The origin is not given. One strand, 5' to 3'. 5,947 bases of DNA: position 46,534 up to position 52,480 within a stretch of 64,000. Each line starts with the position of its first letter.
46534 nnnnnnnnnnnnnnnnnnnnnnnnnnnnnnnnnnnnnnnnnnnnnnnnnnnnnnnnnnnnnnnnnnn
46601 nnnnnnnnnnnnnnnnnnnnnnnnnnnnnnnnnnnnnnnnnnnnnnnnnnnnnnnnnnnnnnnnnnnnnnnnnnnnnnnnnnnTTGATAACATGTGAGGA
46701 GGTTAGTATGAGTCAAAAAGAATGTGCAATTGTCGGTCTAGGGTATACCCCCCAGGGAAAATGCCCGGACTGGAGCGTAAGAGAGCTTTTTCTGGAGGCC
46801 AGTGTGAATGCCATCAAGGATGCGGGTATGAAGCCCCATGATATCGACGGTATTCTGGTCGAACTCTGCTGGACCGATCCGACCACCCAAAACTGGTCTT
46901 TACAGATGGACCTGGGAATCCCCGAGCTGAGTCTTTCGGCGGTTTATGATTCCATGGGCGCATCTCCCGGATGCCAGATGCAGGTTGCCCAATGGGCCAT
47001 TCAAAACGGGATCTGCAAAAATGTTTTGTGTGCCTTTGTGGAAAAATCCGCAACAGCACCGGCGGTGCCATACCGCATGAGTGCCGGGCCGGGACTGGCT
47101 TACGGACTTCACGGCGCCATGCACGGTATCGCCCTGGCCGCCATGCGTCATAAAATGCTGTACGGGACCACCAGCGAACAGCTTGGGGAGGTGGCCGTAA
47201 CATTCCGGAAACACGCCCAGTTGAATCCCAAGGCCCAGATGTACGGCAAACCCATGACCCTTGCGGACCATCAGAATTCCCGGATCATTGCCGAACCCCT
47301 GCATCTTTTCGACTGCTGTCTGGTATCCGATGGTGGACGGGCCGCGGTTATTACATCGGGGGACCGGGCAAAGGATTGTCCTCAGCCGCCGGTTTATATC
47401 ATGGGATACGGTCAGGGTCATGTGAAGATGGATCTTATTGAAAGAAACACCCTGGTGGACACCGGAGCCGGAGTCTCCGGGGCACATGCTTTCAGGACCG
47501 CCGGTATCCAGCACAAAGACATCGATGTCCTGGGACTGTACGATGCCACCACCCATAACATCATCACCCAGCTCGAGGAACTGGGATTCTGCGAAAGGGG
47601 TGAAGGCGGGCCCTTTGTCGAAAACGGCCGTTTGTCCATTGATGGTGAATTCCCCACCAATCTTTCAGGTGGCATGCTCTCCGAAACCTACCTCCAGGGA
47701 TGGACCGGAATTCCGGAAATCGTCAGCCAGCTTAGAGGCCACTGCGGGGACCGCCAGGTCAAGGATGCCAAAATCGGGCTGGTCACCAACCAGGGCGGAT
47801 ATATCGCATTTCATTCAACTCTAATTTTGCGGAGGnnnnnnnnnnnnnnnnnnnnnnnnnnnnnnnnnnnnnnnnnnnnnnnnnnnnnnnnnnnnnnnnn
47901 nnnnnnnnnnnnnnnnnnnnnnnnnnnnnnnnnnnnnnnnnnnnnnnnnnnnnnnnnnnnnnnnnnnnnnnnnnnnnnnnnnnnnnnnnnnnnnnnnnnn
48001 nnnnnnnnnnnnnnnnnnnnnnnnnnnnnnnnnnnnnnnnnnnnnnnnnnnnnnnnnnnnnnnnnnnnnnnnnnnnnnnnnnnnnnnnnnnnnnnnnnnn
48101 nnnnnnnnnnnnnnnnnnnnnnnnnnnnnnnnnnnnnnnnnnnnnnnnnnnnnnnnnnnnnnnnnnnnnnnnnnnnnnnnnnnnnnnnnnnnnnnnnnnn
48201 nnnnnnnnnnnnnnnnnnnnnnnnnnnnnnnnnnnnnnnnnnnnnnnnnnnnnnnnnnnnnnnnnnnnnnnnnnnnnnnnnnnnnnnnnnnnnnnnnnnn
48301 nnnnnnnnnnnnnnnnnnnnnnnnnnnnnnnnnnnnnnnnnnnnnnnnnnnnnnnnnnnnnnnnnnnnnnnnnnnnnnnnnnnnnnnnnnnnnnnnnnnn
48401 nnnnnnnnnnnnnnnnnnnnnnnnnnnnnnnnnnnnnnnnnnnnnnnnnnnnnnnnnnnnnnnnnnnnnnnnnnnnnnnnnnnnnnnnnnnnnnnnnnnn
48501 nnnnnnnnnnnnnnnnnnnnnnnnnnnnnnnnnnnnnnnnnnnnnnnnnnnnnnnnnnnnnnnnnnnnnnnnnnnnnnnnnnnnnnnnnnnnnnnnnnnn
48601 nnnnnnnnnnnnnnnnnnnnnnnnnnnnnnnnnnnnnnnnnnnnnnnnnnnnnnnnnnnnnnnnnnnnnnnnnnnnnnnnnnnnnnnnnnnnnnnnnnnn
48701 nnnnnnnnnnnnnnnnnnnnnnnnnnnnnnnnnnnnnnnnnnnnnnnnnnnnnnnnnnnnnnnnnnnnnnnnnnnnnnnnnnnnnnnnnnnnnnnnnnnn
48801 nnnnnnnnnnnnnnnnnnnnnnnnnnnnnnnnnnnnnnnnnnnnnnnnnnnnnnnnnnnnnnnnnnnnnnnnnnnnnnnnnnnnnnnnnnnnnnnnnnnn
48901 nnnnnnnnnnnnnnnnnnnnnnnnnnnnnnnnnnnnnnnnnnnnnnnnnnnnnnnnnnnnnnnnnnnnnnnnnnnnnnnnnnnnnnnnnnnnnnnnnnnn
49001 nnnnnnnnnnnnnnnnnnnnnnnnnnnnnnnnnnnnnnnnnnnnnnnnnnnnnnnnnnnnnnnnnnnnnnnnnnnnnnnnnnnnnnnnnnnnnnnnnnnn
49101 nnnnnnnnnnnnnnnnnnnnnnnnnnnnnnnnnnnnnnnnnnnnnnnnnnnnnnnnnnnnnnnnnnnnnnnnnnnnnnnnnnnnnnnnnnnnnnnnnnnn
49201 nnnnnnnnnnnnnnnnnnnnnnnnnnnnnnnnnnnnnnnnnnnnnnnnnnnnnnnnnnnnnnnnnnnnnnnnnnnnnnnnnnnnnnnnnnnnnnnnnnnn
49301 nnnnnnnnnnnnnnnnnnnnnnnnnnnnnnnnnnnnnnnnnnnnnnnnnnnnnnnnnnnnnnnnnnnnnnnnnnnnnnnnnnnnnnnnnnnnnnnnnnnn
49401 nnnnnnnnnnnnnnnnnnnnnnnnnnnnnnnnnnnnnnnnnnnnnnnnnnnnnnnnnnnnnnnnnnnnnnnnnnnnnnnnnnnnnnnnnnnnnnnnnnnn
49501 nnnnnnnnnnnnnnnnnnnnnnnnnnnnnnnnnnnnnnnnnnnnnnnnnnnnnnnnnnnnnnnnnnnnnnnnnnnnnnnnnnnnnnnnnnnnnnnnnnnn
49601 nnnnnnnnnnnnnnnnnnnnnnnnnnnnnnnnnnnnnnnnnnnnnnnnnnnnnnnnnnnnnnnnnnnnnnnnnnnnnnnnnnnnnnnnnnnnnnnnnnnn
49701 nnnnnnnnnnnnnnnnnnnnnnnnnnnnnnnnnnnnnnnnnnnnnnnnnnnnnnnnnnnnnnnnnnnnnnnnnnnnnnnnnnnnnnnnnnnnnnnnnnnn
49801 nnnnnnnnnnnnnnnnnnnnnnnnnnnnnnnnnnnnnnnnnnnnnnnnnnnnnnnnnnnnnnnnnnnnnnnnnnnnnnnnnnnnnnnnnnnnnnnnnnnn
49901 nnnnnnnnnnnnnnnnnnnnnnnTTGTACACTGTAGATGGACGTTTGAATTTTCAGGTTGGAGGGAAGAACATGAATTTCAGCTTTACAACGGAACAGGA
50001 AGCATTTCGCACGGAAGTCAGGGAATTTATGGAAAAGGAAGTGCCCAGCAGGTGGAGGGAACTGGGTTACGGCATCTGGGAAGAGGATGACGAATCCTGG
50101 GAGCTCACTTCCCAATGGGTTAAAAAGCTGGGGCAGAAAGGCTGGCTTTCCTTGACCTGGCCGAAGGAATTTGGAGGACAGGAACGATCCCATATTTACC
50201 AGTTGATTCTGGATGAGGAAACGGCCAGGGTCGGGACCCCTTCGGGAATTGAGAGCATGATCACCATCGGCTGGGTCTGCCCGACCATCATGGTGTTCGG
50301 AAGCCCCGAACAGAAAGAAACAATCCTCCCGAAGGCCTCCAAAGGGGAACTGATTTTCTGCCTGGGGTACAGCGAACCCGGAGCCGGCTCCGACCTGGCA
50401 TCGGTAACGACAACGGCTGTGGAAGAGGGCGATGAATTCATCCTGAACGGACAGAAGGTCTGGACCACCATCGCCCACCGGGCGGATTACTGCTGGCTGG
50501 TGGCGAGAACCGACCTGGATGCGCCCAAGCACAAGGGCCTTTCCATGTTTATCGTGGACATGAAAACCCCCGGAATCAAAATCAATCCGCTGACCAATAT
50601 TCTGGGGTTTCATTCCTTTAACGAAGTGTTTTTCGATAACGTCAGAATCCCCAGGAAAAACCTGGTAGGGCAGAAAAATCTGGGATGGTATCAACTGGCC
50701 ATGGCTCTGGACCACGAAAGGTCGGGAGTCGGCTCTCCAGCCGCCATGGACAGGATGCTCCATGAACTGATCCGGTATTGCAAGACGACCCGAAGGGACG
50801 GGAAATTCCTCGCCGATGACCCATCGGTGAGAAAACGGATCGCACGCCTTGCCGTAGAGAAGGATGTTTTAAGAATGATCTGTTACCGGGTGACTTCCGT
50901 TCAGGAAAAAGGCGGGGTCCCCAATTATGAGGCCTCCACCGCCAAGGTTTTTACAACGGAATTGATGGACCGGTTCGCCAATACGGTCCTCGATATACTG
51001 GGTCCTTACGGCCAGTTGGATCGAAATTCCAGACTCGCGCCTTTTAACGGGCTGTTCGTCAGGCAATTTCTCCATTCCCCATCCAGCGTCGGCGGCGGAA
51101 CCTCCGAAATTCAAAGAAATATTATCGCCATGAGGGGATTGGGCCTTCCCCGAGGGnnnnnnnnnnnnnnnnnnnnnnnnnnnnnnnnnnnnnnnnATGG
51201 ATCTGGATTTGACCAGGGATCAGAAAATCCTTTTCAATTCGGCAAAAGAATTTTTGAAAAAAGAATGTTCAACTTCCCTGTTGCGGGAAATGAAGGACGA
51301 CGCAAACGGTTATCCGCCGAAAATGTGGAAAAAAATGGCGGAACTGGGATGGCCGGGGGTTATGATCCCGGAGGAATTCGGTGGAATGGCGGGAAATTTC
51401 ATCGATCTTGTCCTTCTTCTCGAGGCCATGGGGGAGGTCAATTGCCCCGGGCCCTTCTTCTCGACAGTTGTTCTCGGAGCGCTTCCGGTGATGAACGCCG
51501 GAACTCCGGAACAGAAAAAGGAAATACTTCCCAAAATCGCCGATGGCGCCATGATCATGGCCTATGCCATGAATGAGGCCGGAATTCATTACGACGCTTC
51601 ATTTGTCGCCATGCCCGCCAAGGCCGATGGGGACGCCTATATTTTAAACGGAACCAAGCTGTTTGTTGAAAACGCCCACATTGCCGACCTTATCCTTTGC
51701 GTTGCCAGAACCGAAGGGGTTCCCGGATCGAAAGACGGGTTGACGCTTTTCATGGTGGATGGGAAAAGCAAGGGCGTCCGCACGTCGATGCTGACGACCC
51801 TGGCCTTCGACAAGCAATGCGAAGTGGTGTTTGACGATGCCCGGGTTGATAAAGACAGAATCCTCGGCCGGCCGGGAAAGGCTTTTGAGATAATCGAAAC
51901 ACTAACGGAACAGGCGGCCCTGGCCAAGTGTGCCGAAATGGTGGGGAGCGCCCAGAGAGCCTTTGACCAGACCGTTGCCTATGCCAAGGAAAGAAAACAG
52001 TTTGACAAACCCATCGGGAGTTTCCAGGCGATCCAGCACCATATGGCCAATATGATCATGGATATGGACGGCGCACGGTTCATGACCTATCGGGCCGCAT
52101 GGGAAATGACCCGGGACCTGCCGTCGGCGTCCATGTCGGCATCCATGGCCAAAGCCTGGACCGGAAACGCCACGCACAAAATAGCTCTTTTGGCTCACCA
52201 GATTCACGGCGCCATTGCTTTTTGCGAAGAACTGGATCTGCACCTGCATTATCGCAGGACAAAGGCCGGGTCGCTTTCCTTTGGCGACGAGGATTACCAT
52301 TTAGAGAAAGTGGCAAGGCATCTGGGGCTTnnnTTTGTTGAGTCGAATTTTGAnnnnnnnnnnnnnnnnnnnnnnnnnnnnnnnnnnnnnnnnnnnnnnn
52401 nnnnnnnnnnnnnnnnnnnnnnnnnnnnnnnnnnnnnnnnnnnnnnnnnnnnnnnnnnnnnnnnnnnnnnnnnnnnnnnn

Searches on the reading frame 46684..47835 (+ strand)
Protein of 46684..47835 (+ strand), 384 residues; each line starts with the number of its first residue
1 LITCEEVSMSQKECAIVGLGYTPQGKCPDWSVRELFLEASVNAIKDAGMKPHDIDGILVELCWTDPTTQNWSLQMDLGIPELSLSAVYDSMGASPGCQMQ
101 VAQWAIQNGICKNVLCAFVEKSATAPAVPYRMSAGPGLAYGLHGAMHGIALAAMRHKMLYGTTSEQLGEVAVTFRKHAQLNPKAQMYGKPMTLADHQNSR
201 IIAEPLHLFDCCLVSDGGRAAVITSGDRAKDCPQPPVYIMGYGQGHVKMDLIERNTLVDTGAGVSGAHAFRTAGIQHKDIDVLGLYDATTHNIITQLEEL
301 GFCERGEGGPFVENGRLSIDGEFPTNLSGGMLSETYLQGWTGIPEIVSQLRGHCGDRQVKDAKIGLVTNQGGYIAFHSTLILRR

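Call 11: search_protein_families(library=pfam, proteins=[window:46684-47835:+], max_evalue=0.001)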
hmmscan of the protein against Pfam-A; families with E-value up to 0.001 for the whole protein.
window:46684-47835:+ (384 aa): 2 families
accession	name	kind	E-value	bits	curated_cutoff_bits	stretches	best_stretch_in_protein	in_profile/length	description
PF22691.2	Thiolase_C_1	-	1.2e-46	158.5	28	1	243-384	1-144/144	Thiolase C-terminal domain-like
PF00108.29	Thiolase_N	-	0.00019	21.4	26.4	1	15-189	2-195/260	Thiolase, N-terminal domain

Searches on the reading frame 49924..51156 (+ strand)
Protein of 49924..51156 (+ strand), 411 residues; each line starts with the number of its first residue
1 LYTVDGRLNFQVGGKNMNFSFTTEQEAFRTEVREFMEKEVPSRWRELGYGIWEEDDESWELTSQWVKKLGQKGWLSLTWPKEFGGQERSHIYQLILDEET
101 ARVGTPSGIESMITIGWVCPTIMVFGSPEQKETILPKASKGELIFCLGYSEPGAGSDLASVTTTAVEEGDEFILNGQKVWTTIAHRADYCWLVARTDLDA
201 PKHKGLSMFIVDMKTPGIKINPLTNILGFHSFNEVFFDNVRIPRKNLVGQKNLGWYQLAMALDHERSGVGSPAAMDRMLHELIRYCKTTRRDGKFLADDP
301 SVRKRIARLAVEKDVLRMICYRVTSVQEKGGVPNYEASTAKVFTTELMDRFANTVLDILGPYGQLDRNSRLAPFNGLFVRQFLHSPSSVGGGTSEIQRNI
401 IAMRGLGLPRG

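Call 60: search_protein_families(library=pfam, proteins=[window:49924-51156:+], max_evalue=0.0001)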
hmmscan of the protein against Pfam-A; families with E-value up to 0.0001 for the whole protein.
window:49924-51156:+ (411 aa): 3 families
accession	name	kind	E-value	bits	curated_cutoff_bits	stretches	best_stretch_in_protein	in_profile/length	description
PF00441.29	Acyl-CoA_dh_1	-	1.1e-27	97.5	22.4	1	254-405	3-149/150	Acyl-CoA dehydrogenase, C-terminal domain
PF02771.21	Acyl-CoA_dh_N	-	4.1e-23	82.3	22.9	1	22-142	1-113/113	Acyl-CoA dehydrogenase, N-terminal domain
PF02770.24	Acyl-CoA_dh_M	-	4.4e-23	81.7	33.3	1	146-240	1-97/97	Acyl-CoA dehydrogenase, middle domain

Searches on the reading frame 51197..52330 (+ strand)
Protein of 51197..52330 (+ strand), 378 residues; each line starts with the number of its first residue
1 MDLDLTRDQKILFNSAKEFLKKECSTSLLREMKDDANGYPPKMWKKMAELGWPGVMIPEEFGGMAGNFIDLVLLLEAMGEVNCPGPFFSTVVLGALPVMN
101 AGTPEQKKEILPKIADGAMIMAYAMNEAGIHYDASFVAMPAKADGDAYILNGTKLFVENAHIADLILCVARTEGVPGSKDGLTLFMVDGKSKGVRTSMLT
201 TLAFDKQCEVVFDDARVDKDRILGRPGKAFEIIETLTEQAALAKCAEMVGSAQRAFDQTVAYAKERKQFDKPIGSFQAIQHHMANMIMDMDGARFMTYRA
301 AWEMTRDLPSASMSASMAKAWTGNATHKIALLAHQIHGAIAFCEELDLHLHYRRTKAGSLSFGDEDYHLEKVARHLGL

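Call 60: search_protein_families(library=pfam, proteins=[window:51197-52330:+], max_evalue=0.0001)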
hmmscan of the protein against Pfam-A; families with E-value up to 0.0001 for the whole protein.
window:51197-52330:+ (378 aa): 4 families
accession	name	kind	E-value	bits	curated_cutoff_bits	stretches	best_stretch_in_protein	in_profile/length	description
PF00441.29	Acyl-CoA_dh_1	-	2.4e-32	112.6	22.4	1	232-376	6-149/150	Acyl-CoA dehydrogenase, C-terminal domain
PF02771.21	Acyl-CoA_dh_N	-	9.5e-24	84.4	22.9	1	6-117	1-112/113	Acyl-CoA dehydrogenase, N-terminal domain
PF02770.24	Acyl-CoA_dh_M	-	2.9e-14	53.4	33.3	1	122-214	1-96/97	Acyl-CoA dehydrogenase, middle domain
PF08028.16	Acyl-CoA_dh_2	-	2.1e-10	41.5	22.7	1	244-353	3-121/134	Acyl-CoA dehydrogenase, C-terminal domain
